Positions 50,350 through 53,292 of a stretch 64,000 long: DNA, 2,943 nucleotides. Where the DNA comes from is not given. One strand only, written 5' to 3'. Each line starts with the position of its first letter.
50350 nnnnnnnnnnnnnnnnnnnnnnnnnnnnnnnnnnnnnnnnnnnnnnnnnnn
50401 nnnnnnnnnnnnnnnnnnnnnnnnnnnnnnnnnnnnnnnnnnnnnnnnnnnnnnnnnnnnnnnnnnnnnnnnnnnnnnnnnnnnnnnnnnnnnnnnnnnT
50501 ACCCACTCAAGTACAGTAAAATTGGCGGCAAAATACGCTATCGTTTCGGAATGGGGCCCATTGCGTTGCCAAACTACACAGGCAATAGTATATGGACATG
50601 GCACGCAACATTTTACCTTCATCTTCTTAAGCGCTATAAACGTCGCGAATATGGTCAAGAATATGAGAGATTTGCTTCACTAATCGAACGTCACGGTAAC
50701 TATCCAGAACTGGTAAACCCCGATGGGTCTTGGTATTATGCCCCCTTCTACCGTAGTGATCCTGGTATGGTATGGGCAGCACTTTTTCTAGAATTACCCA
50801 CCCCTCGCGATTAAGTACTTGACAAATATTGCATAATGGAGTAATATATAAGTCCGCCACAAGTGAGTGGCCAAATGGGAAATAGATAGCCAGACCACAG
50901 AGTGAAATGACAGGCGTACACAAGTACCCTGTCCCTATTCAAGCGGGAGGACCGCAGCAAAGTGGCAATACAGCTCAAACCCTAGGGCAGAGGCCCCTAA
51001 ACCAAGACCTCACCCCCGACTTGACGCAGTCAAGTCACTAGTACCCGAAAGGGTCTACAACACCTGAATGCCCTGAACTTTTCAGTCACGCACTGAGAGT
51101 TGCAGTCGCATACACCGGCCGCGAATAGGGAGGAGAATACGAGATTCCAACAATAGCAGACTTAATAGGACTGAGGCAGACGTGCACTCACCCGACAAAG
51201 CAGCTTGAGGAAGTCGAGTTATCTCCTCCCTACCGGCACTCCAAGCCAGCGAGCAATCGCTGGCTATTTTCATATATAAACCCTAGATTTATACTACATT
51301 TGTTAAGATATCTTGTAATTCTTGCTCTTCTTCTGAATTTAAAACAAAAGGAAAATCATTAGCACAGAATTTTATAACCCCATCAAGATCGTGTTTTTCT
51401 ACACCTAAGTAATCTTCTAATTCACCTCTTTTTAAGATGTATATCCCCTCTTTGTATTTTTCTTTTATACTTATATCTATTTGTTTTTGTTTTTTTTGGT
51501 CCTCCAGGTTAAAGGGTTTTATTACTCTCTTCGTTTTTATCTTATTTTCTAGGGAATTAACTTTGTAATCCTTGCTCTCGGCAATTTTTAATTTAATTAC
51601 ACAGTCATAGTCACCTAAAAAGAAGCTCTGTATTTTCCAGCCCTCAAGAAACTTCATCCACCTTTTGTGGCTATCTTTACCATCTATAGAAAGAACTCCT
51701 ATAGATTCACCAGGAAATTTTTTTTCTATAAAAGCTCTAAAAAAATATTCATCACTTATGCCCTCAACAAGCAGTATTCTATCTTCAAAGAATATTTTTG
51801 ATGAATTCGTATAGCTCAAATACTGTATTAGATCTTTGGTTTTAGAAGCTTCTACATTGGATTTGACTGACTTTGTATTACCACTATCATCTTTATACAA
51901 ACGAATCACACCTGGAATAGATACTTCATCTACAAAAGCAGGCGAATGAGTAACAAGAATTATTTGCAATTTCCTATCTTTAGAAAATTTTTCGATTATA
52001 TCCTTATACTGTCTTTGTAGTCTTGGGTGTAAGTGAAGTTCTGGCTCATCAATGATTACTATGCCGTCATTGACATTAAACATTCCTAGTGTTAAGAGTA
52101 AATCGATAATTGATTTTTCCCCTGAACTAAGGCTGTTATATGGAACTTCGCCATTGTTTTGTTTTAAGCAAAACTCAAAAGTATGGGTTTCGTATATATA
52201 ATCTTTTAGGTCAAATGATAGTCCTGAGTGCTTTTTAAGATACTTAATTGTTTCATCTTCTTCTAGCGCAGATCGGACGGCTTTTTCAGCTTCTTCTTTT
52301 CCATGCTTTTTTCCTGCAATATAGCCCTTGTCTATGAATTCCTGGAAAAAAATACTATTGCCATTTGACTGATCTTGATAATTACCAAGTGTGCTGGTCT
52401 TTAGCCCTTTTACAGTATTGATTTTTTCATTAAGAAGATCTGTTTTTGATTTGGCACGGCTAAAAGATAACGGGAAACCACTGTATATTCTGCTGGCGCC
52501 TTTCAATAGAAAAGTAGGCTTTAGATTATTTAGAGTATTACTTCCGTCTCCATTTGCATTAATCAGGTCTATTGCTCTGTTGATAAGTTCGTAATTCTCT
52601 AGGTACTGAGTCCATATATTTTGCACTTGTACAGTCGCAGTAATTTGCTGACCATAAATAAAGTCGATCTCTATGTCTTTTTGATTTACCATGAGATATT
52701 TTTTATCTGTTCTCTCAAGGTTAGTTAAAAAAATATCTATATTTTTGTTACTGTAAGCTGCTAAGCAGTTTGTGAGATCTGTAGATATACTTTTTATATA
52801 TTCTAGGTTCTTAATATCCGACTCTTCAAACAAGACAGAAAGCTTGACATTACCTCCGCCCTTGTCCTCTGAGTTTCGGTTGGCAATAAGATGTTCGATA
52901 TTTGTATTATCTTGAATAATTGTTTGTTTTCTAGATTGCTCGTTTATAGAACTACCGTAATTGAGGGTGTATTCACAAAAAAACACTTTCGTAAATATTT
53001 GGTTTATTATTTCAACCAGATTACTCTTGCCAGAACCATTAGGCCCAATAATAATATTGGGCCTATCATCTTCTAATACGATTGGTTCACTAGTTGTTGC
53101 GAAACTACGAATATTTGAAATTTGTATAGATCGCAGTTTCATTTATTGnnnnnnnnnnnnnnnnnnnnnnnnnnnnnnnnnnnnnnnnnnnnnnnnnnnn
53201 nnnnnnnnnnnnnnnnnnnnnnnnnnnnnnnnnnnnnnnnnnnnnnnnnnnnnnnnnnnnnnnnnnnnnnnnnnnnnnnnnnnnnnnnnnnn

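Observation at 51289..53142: AT-rich OLD/PARIS-like ATPase-Toprim gene translationally coupled to dnaK under CIRCE control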

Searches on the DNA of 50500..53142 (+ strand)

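Call 7: search_rna_families(source=window, start=50500, end=51500, threshold=evalue, max_evalue=1, show_alignments=2)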
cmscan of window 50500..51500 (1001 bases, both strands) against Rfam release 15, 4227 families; matches with E-value up to 1: 0.
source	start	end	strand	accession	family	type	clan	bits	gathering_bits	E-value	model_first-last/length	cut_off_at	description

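Call 53: search_rna_families(source=window, start=50800, end=51300, threshold=evalue, max_evalue=10, show_alignments=3)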
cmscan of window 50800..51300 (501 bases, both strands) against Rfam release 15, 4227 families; matches with E-value up to 10: 0.
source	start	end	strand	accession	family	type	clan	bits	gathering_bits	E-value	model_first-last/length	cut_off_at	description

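Call 68: build_rna_model(alignment_id=A5)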
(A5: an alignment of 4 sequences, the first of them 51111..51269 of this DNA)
Model R1 built from alignment A5 (4 sequences, 162 columns); structure: RNAalifold consensus.
model positions 157; base pairs 38; branch points 1; effective number of sequences 0.97; information 0.59 bits per position. Calibrated on 0.2 Mb of random sequence (short: E-values are rough).
structure used (alignment columns):
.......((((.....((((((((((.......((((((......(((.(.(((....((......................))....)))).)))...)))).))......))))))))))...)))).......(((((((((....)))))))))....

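Call 69: search_with_rna_model(model_id=R1, sources=[window, L001, L003, L005, L006, L007, L008, L009, L010, L011, L012, L013, L014, L015, L016, L017, L018, L019, L020, L021, L022, L023, L024, L025, L026, L027, L028, L029, L030, L031, L032, L033, L034, L035, L036, L037, L038, L039, L040, L041, L042, L043, L044, L045, L046, L047, L048, L049, L050, L051, L052, L053, L054, L055, L056, L057, L058, L059, L085, L086, L088, L090, L094, L095, L096, L097], max_evalue=1)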
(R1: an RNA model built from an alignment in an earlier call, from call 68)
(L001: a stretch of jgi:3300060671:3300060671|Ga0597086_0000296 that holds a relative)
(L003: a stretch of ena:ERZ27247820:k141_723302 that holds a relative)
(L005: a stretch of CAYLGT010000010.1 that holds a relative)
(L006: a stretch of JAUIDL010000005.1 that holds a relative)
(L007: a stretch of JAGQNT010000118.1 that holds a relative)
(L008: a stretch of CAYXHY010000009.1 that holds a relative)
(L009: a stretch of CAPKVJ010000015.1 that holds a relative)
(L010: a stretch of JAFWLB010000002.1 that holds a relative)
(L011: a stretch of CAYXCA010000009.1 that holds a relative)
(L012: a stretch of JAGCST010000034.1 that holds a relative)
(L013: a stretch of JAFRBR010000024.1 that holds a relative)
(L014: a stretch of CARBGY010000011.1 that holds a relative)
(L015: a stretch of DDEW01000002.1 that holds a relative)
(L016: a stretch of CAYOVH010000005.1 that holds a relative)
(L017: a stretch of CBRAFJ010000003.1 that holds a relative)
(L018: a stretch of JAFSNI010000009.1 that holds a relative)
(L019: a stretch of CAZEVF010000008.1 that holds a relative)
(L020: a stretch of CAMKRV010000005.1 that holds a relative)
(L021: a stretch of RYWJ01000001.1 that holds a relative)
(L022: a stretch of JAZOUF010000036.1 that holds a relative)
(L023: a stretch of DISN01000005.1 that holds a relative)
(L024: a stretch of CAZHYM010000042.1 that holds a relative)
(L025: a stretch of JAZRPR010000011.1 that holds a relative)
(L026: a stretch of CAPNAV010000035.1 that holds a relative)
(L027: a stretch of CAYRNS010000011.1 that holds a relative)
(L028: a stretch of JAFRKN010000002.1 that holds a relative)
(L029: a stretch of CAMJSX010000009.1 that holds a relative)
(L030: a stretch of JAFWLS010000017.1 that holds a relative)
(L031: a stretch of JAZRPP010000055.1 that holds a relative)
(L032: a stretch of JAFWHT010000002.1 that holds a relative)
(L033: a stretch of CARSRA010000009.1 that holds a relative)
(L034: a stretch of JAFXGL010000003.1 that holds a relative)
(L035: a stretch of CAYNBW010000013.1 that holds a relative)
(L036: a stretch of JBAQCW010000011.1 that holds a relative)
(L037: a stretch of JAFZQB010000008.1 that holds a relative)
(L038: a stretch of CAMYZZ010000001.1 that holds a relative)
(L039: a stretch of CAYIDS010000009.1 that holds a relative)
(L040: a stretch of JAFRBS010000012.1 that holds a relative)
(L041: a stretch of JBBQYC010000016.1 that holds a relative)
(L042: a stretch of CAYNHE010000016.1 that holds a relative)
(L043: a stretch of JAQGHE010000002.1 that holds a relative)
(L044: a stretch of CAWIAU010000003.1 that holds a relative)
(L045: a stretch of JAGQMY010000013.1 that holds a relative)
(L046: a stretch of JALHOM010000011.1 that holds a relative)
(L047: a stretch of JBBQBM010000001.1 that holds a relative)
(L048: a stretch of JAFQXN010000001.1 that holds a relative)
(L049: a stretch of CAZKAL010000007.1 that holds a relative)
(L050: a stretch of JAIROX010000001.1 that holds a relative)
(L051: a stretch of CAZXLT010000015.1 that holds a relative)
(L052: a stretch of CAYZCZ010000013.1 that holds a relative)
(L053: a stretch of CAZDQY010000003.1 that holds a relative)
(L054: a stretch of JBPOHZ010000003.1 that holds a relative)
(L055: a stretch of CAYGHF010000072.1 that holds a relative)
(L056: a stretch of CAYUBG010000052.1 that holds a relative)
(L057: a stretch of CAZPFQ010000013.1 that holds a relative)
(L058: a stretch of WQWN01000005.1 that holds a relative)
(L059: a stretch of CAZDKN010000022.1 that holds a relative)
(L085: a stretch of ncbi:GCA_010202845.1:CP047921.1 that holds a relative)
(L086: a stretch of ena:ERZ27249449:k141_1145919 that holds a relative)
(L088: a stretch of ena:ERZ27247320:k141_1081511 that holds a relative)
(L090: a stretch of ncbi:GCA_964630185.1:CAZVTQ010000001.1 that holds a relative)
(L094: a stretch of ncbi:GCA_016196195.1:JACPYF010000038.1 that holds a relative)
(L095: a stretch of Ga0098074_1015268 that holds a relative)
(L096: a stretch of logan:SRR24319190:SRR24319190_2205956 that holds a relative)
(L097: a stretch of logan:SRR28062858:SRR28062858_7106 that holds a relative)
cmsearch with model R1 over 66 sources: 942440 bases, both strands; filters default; matches with E-value up to 1: 5.
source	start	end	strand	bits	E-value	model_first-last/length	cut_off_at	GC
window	51111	51269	+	179.9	5.1e-39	1-157/157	no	0.53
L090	8421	8576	+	179.3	6.9e-39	1-157/157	no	0.47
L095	125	284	+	176.2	3.8e-38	1-157/157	no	0.54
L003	10571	10730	-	176.1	3.8e-38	1-157/157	no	0.48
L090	8434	8544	-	18.2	0.18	11-122/157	no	0.45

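Call 83: search_rna_families(sources=[L090, L003], threshold=evalue, max_evalue=10)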
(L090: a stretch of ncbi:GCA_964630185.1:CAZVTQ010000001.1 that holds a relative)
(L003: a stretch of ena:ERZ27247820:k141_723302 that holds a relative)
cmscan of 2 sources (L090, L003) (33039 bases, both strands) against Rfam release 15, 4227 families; matches with E-value up to 10: 9.
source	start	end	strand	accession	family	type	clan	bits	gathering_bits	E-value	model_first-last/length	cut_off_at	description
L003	17250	17323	+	RF00005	tRNA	Gene; tRNA;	CL00001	73.7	29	1.6e-14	1-71/71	no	tRNA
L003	17250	17324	-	RF04354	Plastid-ycf2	Cis-reg;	-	30.7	65.7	0.012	1-75/75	no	Plastid-ycf2 5UTR RNA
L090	9009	9088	-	RF00558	L20_leader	Cis-reg; leader;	-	25.2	58.7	0.58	1-127/127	no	Ribosomal protein L20 leader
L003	3948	3995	+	RF01813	rdlD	Gene; antitoxin;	-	21.8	50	3.3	1-66/66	no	rdlD antitoxin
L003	3948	3998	+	RF02399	NsiR1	Gene; sRNA;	-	20.9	39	5.9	1-60/60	no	Nitrogen stress-induced RNA 1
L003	3922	3997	+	RF02837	anti-hemB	Gene; sRNA;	-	20.3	49.5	1.5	1-81/81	no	Burkholderia RNA 7 (anti-hemB)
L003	5970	6021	+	RF01152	sR1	Gene; snRNA; snoRNA; CD-box;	-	18.8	45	0.93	1-57/57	no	Small nucleolar RNA sR1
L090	3526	3610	+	RF02474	GlsR5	Gene; snRNA; snoRNA; CD-box;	-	17.6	100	8.6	1-89/89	no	Small nucleolar RNA GlsR5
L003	12081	12246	-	RF01847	Plant_U3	Gene; snRNA; snoRNA; CD-box;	CL00100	15.4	80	5.2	1-221/221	no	Plant small nucleolar RNA U3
